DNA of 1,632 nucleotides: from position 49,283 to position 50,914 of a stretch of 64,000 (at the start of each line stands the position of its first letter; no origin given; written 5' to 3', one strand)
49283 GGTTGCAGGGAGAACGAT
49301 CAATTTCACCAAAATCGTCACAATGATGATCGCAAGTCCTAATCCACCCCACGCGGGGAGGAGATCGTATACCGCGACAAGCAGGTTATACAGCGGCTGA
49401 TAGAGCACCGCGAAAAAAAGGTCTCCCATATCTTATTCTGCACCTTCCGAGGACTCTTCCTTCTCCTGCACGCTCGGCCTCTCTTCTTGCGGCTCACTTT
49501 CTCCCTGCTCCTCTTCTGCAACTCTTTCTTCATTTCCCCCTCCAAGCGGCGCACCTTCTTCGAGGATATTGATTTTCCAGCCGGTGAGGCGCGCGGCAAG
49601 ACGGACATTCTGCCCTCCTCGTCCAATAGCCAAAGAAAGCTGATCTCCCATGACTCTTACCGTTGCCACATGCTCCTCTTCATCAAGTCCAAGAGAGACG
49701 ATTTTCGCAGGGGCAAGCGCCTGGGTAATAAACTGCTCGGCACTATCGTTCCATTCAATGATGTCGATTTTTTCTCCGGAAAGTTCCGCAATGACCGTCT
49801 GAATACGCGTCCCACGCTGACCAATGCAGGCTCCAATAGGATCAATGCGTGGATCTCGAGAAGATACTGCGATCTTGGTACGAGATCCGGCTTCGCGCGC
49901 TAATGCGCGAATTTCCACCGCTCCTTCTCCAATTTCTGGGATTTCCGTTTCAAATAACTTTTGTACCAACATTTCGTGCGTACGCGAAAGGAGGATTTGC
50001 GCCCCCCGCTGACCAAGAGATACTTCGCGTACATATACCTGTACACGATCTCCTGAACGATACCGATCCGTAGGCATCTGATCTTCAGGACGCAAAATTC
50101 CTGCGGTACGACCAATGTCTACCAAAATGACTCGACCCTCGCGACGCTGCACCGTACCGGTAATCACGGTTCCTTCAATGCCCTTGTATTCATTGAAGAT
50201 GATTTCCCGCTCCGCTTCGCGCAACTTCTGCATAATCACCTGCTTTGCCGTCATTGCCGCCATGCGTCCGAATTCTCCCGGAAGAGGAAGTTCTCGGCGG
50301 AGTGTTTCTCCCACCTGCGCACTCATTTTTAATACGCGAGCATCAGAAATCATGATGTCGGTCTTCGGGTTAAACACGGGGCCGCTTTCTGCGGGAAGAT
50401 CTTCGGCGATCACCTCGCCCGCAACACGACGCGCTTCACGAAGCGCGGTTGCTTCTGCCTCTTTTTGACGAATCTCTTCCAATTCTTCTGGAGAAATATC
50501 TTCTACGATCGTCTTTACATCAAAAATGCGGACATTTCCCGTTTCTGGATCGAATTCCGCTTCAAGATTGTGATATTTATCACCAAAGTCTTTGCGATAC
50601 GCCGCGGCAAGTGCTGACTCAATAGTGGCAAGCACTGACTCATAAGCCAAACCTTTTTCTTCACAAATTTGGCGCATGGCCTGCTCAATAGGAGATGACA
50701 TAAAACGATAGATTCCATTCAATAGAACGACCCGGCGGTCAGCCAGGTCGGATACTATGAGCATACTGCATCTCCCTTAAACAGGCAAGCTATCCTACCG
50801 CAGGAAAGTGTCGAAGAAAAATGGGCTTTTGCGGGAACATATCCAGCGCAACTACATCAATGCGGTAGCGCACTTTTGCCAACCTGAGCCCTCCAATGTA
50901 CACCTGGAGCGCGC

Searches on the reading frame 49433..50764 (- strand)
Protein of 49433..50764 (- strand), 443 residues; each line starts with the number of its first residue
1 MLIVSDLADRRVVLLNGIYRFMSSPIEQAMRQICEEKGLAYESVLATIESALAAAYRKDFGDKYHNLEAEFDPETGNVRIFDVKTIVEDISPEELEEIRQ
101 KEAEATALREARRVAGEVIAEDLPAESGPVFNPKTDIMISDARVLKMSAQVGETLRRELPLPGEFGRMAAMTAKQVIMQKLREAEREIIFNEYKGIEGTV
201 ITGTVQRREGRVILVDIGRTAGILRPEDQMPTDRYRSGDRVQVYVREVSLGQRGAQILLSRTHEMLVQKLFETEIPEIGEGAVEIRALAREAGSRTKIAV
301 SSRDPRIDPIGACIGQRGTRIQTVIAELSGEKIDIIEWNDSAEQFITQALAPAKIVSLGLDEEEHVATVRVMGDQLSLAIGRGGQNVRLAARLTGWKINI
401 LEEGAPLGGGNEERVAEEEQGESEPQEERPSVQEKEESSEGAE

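Call 58: search_protein_families(library=pfam, proteins=[window:49433-50764:-], max_evalue=0.00001)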
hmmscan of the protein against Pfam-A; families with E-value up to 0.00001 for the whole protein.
window:49433-50764:- (443 aa): 2 families
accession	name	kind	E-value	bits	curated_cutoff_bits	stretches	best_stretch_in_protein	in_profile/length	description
PF08529.16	NusA_N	-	3e-32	111.8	23.8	2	28-123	4-94/119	NusA N-terminal domain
PF13184.12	KH_5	-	1.1e-27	96.3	27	1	292-357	1-66/69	NusA-like KH domain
